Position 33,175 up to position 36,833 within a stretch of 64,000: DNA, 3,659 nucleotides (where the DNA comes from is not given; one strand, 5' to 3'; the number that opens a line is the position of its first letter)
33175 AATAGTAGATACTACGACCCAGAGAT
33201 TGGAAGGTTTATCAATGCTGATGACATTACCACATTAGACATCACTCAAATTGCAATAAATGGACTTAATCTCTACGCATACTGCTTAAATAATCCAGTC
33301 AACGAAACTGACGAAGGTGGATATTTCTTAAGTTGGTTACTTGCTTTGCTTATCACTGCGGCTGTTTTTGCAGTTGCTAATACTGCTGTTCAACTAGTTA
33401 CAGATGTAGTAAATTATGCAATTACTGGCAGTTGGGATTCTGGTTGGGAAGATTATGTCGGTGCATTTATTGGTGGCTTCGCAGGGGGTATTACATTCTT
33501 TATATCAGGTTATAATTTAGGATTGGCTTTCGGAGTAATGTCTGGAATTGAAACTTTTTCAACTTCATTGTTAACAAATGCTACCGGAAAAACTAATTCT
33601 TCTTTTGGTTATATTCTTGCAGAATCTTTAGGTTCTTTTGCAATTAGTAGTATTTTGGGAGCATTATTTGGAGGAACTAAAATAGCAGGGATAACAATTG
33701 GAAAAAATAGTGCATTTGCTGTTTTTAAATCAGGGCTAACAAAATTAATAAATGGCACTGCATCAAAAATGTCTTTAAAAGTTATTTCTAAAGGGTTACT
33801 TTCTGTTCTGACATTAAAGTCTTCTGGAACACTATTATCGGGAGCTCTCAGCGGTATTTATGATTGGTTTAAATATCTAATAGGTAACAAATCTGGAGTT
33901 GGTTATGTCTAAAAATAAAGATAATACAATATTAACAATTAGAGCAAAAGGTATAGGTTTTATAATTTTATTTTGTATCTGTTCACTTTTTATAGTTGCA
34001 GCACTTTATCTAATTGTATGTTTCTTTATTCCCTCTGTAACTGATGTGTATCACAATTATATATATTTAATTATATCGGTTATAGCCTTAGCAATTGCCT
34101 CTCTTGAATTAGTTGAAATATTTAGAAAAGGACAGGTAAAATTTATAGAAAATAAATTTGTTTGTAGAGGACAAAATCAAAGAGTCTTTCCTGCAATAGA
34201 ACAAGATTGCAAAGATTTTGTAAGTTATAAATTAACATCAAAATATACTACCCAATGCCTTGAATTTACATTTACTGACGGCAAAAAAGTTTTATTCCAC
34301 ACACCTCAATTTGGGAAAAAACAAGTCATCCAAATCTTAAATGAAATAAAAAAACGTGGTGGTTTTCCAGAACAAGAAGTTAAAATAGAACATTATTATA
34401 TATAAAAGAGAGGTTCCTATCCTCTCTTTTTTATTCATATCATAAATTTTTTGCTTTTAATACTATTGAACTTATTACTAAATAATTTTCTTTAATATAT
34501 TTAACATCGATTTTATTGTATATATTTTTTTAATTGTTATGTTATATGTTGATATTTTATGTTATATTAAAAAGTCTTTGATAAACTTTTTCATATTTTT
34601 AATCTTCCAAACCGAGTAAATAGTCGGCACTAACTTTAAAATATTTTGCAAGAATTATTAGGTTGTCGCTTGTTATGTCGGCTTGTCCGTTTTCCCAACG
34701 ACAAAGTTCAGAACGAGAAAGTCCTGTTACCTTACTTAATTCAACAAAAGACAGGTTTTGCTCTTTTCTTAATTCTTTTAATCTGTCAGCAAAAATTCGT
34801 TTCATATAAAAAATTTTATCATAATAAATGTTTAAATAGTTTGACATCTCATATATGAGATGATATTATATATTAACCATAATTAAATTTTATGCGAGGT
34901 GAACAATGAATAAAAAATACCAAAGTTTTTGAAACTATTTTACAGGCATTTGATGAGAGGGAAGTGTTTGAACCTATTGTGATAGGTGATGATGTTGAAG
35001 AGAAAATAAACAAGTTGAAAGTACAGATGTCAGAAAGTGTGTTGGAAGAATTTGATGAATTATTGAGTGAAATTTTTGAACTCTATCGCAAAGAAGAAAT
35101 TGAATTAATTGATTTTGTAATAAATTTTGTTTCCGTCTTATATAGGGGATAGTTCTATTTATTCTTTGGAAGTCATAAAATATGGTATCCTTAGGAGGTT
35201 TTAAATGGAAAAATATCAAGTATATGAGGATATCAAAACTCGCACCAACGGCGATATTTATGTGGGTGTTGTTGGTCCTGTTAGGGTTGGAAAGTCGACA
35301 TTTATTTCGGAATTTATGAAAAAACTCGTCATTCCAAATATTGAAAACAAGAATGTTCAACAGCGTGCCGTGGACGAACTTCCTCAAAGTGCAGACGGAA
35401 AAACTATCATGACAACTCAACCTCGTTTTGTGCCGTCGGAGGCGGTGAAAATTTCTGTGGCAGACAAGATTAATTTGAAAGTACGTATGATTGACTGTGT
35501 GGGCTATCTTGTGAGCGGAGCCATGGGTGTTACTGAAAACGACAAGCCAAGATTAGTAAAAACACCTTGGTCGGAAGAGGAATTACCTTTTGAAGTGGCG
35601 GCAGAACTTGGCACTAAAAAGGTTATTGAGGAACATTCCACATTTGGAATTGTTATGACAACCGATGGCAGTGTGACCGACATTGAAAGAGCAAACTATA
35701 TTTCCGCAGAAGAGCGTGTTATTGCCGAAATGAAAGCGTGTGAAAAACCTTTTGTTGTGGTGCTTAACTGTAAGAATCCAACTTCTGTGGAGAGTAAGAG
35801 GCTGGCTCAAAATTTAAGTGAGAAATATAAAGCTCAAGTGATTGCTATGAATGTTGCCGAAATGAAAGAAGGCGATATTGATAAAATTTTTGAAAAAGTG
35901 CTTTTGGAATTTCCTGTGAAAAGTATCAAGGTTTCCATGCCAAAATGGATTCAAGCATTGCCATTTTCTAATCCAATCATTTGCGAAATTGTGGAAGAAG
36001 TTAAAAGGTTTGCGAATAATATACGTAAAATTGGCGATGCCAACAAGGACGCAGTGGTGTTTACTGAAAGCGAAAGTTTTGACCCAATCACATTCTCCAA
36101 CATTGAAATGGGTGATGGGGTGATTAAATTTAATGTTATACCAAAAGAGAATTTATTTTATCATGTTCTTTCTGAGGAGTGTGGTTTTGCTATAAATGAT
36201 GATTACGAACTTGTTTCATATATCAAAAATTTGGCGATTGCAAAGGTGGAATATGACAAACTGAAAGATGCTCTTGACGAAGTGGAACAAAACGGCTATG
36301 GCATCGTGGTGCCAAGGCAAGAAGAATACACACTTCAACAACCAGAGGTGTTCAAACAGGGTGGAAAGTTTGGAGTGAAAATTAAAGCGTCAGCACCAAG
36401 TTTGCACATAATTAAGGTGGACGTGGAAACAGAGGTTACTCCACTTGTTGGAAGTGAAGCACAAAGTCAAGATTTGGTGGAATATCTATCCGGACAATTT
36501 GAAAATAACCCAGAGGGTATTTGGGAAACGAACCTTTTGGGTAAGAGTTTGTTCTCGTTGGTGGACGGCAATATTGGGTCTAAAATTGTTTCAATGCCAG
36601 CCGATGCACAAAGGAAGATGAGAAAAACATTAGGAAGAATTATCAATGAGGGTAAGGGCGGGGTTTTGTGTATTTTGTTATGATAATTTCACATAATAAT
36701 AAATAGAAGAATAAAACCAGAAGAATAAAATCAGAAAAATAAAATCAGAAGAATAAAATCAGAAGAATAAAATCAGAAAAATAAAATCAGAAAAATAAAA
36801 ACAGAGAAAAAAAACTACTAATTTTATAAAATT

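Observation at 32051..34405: Array of two orphan Rhs/YD C-terminal toxin-immunity cassettes with no parent rhs gene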

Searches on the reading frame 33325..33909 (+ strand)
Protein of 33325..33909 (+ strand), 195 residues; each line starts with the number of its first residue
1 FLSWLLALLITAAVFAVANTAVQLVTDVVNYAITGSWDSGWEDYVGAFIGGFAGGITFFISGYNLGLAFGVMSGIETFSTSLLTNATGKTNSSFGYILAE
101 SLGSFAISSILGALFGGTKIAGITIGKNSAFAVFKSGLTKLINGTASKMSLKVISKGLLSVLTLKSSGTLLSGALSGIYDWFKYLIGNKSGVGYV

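Call 84: search_protein_representatives(protein=window:33325-33909:+)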
Query: 195 residues. Proteins with E-value up to 0.001 (for the whole library): 233; up to 1e-10: 61; up to 1e-30: 15. The best 150 are listed.
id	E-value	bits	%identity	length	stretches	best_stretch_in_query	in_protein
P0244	1.9e-60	220.3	59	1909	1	2-194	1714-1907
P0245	1.9e-57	210.5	59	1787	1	5-195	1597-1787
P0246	6.7e-53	195.8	58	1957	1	2-195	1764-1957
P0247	6.9e-50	185.9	50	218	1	2-195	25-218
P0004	1.5e-48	181.6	52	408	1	1-187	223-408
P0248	3.4e-47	177.2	56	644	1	1-186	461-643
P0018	2.7e-46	174.2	53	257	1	2-193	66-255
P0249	7.7e-45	169.5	52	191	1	10-183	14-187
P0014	2.7e-44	167.7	54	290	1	3-194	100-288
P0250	4.6e-44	167.0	53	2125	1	4-184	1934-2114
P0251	2.0e-42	161.6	51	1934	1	1-182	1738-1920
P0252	6.6e-40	153.4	45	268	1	1-193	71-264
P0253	9.1e-40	152.9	52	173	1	14-178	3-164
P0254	1.2e-36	142.8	48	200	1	4-172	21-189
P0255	2.7e-35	138.4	53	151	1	45-194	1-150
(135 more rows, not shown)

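Call 85: search_protein_families(library=ncbifam, proteins=[P0244, P0245, P0246], max_evalue=0.001)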
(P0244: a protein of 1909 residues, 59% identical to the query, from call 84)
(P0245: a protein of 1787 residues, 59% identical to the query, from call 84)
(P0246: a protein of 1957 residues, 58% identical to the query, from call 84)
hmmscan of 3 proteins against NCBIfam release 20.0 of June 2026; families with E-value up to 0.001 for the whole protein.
P0244 (1909 aa): 2 families
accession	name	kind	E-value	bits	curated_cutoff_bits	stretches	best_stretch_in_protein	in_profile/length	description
TIGR03696.1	Rhs_assc_core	domain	5e-17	62.2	32.5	1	1632-1711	12-75/76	RHS repeat-associated core domain-containing protein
TIGR01643.1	YD_repeat_2x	repeat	2.4e-06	27.8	15.8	0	1050-1076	1-27/42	YD repeat-containing protein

P0245 (1787 aa): 3 families
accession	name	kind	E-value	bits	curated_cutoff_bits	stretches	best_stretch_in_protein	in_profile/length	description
TIGR03696.1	Rhs_assc_core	domain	7.2e-21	74.5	32.5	1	1502-1590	1-75/76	RHS repeat-associated core domain-containing protein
TIGR01643.1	YD_repeat_2x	repeat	5.8e-18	64.6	15.8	0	1296-1326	1-31/42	YD repeat-containing protein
NF041261.1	RHS_core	equivalog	1.3e-17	63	2000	1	1480-1590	1162-1260/1261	RHS element core protein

P0246 (1957 aa): 3 families
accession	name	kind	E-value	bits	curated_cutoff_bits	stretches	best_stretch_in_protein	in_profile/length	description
TIGR03696.1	Rhs_assc_core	domain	2.2e-18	66.5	32.5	1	1687-1760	12-75/76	RHS repeat-associated core domain-containing protein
NF041261.1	RHS_core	equivalog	2e-12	45.8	2000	2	1021-1388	554-910/1261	RHS element core protein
TIGR01643.1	YD_repeat_2x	repeat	4.9e-08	33.2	15.8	0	1399-1417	18-36/42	YD repeat-containing protein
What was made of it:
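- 33322..33912 (+): Cassette 2: intact T2-type toxin domain (about 195 aa). 50-59% identical to the C-termini of full-length Rhs proteins P0244-P0246, P0250 and P0251 (calls 84, 85).
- On Orphan Rhs C-terminal toxin/immunity module: T2 sits on P0244-P0246, P0250 and P0251 (calls 84, 85).
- T2 sits at the C-terminus of 1,787-2,125-aa Rhs proteins (calls 84, 85).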

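Call 86: find_encoding_contigs(protein=P0244, flank=6000, max_places=2)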
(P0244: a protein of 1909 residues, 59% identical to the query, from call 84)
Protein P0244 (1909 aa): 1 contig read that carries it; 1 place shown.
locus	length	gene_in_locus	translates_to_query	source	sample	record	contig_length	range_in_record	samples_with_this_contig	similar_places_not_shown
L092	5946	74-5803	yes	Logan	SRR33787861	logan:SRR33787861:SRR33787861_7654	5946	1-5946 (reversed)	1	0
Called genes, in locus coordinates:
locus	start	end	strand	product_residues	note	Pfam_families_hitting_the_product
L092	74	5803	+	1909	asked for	PF05593:RHS_repeat (faint)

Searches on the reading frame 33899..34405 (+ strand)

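Call 8: search_protein_families(library=pfam, proteins=[window:33899-34405:+], max_evalue=0.1)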
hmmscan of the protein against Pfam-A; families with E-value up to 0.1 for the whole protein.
window:33899-34405:+ (168 aa): 2 families
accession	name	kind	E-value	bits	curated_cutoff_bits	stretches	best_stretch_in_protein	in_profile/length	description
PF17133.9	DUF5108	-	0.05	13.7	27.4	1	77-127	142-195/226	Domain of unknown function (DUF5108)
PF05462.17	Dicty_CAR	-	0.058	13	21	1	3-57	191-244/305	Slime mold cyclic AMP receptor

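Call 9: search_protein_families(library=ncbifam, proteins=[window:33899-34405:+], max_evalue=1)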
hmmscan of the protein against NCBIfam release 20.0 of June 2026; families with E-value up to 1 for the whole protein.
window:33899-34405:+ (168 aa): 1 family
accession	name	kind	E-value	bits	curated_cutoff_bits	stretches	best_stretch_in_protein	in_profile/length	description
NF033480.1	bifunc_MprF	equivalog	0.0042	15.4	600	1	16-80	118-182/841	bifunctional lysylphosphatidylglycerol flippase/synthetase MprF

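Call 76: search_protein_families(library=padloc, proteins=[window:33905-34402:+], max_evalue=0.001)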
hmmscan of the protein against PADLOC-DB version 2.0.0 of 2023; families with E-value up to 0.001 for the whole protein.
window:33905-34402:+ (166 aa): 0 families

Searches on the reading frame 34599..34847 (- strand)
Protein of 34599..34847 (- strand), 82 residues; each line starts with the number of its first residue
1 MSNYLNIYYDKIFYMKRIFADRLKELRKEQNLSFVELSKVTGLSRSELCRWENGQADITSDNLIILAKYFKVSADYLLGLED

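Call 8: search_protein_families(library=pfam, proteins=[window:34599-34847:-], max_evalue=0.1)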
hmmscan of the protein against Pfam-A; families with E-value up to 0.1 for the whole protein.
window:34599-34847:- (82 aa): 8 families
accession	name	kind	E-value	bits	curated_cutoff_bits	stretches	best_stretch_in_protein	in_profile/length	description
PF01381.28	HTH_3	-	4.1e-14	52.8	23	1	23-77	1-55/55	Helix-turn-helix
PF12844.13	HTH_19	-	8.9e-13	48.4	30.2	1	22-81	3-62/64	Helix-turn-helix domain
PF13560.12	HTH_31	-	1.3e-08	35.5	27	1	19-75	2-59/64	Helix-turn-helix domain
PF13443.12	HTH_26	-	2e-05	25.2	22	1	22-79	1-59/63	Cro/C1-type HTH DNA-binding domain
PF08667.16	BetR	-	0.0005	20.6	21.6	1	20-81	7-72/148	BetR domain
PF20317.4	HTH_60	-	0.005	17.6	24.1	1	18-62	5-49/140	Helix-turn-helix domain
PF13412.12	HTH_24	-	0.011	15.8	21.9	1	23-46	9-32/48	Winged helix-turn-helix DNA-binding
PF13413.12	HTH_25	-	0.026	14.8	24.6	0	22-57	1-36/62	Helix-turn-helix domain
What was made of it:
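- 34599..34847 (-): Xre-type HTH_3 gene (82 aa) inside the inserted block. Pfam HTH_3, E 4e-14 (call 8).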

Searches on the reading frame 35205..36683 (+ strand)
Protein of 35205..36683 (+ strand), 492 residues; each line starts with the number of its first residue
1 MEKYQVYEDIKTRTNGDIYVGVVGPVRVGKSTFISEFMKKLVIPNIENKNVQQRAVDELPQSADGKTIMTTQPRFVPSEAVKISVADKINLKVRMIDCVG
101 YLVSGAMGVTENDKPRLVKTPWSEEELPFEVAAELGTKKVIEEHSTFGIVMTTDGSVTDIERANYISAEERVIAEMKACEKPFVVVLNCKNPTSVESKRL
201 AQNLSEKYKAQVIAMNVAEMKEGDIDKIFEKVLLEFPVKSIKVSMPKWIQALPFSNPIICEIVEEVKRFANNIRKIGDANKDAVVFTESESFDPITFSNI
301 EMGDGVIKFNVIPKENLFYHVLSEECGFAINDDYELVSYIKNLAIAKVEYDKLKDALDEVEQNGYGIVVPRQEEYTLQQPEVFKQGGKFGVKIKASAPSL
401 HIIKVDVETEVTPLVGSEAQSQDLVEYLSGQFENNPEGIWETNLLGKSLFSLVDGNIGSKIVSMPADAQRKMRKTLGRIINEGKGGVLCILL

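Call 8: search_protein_families(library=pfam, proteins=[window:35205-36683:+], max_evalue=0.1)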
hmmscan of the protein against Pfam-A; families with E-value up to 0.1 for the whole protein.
window:35205-36683:+ (492 aa): 7 families
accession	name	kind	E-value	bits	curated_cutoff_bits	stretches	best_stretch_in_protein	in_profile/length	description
PF09547.16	SpoIVA_ATPase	-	5.1e-112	373.5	26.6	1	1-237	1-237/237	Stage IV sporulation protein A, ATPase domain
PF20438.3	SpoIVA_middle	-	2.8e-61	207.1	25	1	238-416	1-179/179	Stage IV sporulation protein A, middle domain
PF20439.3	SpoIVA_C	-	5.3e-28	97.4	25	1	417-492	1-76/76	Sporulation stage IV protein A, C-terminal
PF13173.12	AAA_14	-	0.0058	17.1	27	0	20-57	5-38/129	AAA domain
PF01926.29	MMR_HSR1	-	0.0067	17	21.9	1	20-188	2-112/113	50S ribosome-binding GTPase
PF00009.33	GTP_EFTU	-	0.013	15.5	26.5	1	20-100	6-78/188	Elongation factor Tu GTP binding domain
PF03257.18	Adhesin_P1_C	-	0.059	14.3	25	0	14-85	18-89/116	Mycoplasma adhesin P1, C-terminal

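Call 55: find_homologous_proteins(query=window:35205-36680:+, max_evalue=1e-100)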
Query window:35205-36680:+ (492 aa): 7888 proteins with E <= 1e-100 among 8000 candidates; the best 120 are listed.
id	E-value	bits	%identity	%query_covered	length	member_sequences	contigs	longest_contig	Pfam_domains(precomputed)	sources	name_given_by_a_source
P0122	0.0e+0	1082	100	100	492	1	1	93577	PF09547.17,PF20438.4,PF20439.4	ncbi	-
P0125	9.3e-294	992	90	100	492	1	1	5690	PF09547.17,PF20438.4,PF20439.4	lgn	-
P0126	3.4e-293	990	89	100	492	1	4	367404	PF09547.17,PF20438.4,PF20439.4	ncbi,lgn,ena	-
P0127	1.1e-284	962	86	100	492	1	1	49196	PF09547.17,PF20438.4,PF20439.4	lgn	-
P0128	1.7e-284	962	87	100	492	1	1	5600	PF09547.17,PF20438.4,PF20439.4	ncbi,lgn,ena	-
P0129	2.6e-284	961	87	100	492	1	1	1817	PF09547.17,PF20438.4,PF20439.4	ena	-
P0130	1.6e-283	959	87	100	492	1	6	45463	PF09547.17,PF20438.4,PF20439.4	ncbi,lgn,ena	-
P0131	2.1e-283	958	86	100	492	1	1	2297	PF09547.17,PF20438.4,PF20439.4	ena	-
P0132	2.3e-283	958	86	100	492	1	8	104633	PF09547.17,PF20438.4,PF20439.4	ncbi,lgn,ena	-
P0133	2.4e-283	958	87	100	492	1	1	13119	PF09547.17,PF20438.4,PF20439.4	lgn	-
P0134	2.7e-283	958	87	100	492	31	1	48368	PF09547.17,PF20438.4,PF20439.4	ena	-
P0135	6.9e-283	956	86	100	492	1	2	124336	PF09547.17,PF20438.4,PF20439.4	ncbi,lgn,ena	-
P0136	8.2e-283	956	86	100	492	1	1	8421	PF09547.17,PF20438.4,PF20439.4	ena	-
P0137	1.1e-282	956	86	100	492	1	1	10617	PF09547.17,PF20438.4,PF20439.4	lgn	-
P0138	1.2e-282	956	86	100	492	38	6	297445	PF09547.17,PF20438.4,PF20439.4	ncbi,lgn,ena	-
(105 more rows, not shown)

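Call 56: find_encoding_contigs(protein=P0126, flank=10000, max_places=2)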
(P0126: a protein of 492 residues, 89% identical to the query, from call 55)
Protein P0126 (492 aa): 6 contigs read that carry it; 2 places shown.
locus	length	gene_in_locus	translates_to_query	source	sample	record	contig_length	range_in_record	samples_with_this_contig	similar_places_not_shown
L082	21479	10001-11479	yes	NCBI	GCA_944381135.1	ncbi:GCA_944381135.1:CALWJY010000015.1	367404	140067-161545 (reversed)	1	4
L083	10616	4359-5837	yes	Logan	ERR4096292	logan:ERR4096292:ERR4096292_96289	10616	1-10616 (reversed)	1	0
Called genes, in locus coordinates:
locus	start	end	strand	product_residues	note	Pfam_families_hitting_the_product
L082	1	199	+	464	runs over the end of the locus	-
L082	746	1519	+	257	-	PF04542:Sigma70_r2, PF04539:Sigma70_r3 (weak), PF08281:Sigma70_r4_2, PF04545:Sigma70_r4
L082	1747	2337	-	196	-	PF18836:B_solenoid_ydck (faint)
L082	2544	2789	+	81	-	PF05239:PRC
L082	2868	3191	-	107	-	-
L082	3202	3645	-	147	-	PF22811:Zn_ribbon_NrdR, PF03477:ATP-cone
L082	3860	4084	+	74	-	PF04023:FeoA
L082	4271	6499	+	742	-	PF01926:MMR_HSR1, PF02421:FeoB_N, PF09439:SRPRB (faint), PF07670:Gate, PF07664:FeoB_C, PF07670:Gate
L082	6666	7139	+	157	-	PF13306:LRR_5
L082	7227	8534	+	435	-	PF00009:GTP_EFTU, PF01926:MMR_HSR1, PF02421:FeoB_N, PF04548:AIG1, PF00009:GTP_EFTU, PF01926:MMR_HSR1, PF02421:FeoB_N, PF14714:KH_dom-like, +7 more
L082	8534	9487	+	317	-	PF02660:G3P_acyltransf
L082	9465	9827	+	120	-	PF04237:YjbR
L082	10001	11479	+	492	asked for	PF09547:SpoIVA_ATPase, PF20438:SpoIVA_middle, PF20439:SpoIVA_C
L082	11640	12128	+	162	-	-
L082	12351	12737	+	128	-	PF09997:DUF2238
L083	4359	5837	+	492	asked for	PF09547:SpoIVA_ATPase, PF20438:SpoIVA_middle, PF20439:SpoIVA_C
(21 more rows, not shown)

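Call 57: find_encoding_contigs(protein=P0138, flank=10000, max_places=2)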
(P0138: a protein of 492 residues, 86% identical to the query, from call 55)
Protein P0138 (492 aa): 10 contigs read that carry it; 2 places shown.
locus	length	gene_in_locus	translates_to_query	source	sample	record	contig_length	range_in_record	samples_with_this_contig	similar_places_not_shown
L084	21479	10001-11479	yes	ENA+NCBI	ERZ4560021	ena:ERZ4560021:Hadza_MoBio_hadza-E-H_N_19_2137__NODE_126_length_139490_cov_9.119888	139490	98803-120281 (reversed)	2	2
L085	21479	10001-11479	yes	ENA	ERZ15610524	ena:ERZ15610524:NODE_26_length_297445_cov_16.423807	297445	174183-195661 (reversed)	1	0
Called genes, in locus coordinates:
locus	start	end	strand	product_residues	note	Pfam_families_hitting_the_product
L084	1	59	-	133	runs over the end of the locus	-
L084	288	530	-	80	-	-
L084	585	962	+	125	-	PF01022:HTH_5, PF12840:HTH_20 (weak)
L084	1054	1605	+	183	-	PF02677:QueH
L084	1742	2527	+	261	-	PF10502:Peptidase_S26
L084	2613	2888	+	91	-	PF00216:Bac_DNA_binding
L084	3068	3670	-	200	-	PF02915:Rubrerythrin, PF21349:RUBY_RBDX (faint)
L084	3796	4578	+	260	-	-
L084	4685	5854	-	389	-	PF00149:Metallophos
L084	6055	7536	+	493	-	PF07690:MFS_1, PF13347:MFS_2, PF07690:MFS_1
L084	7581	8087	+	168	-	-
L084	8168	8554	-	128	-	-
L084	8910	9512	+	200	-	PF00545:Ribonuclease (weak)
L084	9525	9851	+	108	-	-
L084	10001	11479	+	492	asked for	PF09547:SpoIVA_ATPase, PF20438:SpoIVA_middle, PF20439:SpoIVA_C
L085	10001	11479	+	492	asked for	PF09547:SpoIVA_ATPase, PF20438:SpoIVA_middle, PF20439:SpoIVA_C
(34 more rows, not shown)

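Call 63: find_encoding_contigs(protein=P0125, flank=10000, max_places=2)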
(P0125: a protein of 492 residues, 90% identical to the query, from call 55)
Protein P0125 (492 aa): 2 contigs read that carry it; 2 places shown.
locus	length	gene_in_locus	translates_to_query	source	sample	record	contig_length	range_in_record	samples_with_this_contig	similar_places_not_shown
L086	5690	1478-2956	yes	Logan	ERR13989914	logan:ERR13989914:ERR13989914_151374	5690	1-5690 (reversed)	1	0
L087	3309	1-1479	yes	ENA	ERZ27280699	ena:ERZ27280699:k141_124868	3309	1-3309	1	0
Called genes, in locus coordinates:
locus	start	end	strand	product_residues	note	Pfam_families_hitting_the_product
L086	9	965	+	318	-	PF02660:G3P_acyltransf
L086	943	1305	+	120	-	PF04237:YjbR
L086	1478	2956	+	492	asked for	PF09547:SpoIVA_ATPase, PF20438:SpoIVA_middle, PF20439:SpoIVA_C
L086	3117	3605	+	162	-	-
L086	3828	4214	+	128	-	PF09997:DUF2238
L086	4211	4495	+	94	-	PF09997:DUF2238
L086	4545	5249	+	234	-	PF09997:DUF2238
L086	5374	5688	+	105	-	?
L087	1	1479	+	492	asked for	PF09547:SpoIVA_ATPase, PF20438:SpoIVA_middle, PF20439:SpoIVA_C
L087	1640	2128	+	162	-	-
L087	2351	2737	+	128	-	PF09997:DUF2238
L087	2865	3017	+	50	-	-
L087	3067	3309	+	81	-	?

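Call 64: find_encoding_contigs(protein=P0130, flank=10000, max_places=2)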
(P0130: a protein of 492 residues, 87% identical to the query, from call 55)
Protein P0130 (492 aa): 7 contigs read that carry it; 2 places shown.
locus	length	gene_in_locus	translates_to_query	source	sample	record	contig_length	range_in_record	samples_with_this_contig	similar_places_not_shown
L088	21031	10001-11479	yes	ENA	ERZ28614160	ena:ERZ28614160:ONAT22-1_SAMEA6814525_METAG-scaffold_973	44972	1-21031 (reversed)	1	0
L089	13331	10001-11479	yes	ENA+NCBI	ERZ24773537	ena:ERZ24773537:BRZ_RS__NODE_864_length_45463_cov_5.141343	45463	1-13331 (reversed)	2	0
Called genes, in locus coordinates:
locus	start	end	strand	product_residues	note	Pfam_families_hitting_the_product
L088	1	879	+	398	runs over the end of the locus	PF00091:Tubulin, PF12327:FtsZ_C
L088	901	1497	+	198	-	PF17032:Zn_ribbon_15 (faint), PF13240:Zn_Ribbon_1 (weak), PF13248:Zn_ribbon_3 (faint), PF24460:DUF7575 (faint), PF24463:DUF7577 (faint), PF12773:DZR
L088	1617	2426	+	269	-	PF03419:Peptidase_U4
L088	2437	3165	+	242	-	PF04542:Sigma70_r2, PF04545:Sigma70_r4, PF01381:HTH_3 (weak)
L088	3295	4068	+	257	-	PF04542:Sigma70_r2, PF04539:Sigma70_r3 (weak), PF08281:Sigma70_r4_2 (weak), PF04545:Sigma70_r4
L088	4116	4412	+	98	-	PF05239:PRC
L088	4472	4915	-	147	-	PF22811:Zn_ribbon_NrdR, PF03477:ATP-cone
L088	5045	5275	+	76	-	PF04023:FeoA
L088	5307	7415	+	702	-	PF01926:MMR_HSR1, PF02421:FeoB_N, PF09439:SRPRB (weak), PF07670:Gate, PF07664:FeoB_C, PF07670:Gate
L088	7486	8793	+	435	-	PF00009:GTP_EFTU, PF01926:MMR_HSR1, PF02421:FeoB_N, PF04548:AIG1 (weak), PF00009:GTP_EFTU, PF01926:MMR_HSR1, PF02421:FeoB_N, PF14714:KH_dom-like, +7 more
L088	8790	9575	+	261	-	PF02660:G3P_acyltransf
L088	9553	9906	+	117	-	PF04237:YjbR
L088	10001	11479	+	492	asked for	PF09547:SpoIVA_ATPase, PF20438:SpoIVA_middle, PF20439:SpoIVA_C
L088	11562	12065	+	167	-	-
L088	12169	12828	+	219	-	PF09997:DUF2238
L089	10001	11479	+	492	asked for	PF09547:SpoIVA_ATPase, PF20438:SpoIVA_middle, PF20439:SpoIVA_C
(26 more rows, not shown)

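Call 65: find_encoding_contigs(protein=P0127, flank=10000, max_places=2)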
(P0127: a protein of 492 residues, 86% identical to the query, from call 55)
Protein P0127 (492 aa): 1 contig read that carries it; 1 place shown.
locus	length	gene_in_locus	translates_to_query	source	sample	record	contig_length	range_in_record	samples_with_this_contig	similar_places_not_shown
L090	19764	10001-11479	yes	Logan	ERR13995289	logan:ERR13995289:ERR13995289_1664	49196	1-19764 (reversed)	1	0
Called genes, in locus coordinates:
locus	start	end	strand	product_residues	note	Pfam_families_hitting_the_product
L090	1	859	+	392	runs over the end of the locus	PF00091:Tubulin, PF12327:FtsZ_C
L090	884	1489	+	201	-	PF13248:Zn_ribbon_3 (faint), PF24460:DUF7575 (faint), PF24463:DUF7577 (faint), PF12773:DZR, PF13240:Zn_Ribbon_1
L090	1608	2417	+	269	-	PF03419:Peptidase_U4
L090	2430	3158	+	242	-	PF04542:Sigma70_r2, PF04545:Sigma70_r4, PF01381:HTH_3 (weak)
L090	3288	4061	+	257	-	PF04542:Sigma70_r2, PF04539:Sigma70_r3 (weak), PF08281:Sigma70_r4_2, PF04545:Sigma70_r4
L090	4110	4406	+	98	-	PF05239:PRC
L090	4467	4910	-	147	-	PF22811:Zn_ribbon_NrdR, PF03477:ATP-cone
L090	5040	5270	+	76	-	PF04023:FeoA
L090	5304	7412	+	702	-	PF01926:MMR_HSR1, PF02421:FeoB_N, PF09439:SRPRB (weak), PF07670:Gate, PF07664:FeoB_C, PF07670:Gate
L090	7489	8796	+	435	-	PF00009:GTP_EFTU, PF01926:MMR_HSR1, PF02421:FeoB_N, PF04548:AIG1 (weak), PF00009:GTP_EFTU, PF01926:MMR_HSR1, PF02421:FeoB_N, PF14714:KH_dom-like, +7 more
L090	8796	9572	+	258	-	PF02660:G3P_acyltransf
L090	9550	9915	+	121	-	PF04237:YjbR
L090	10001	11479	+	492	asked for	PF09547:SpoIVA_ATPase, PF20438:SpoIVA_middle, PF20439:SpoIVA_C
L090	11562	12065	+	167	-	-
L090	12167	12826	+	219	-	PF09997:DUF2238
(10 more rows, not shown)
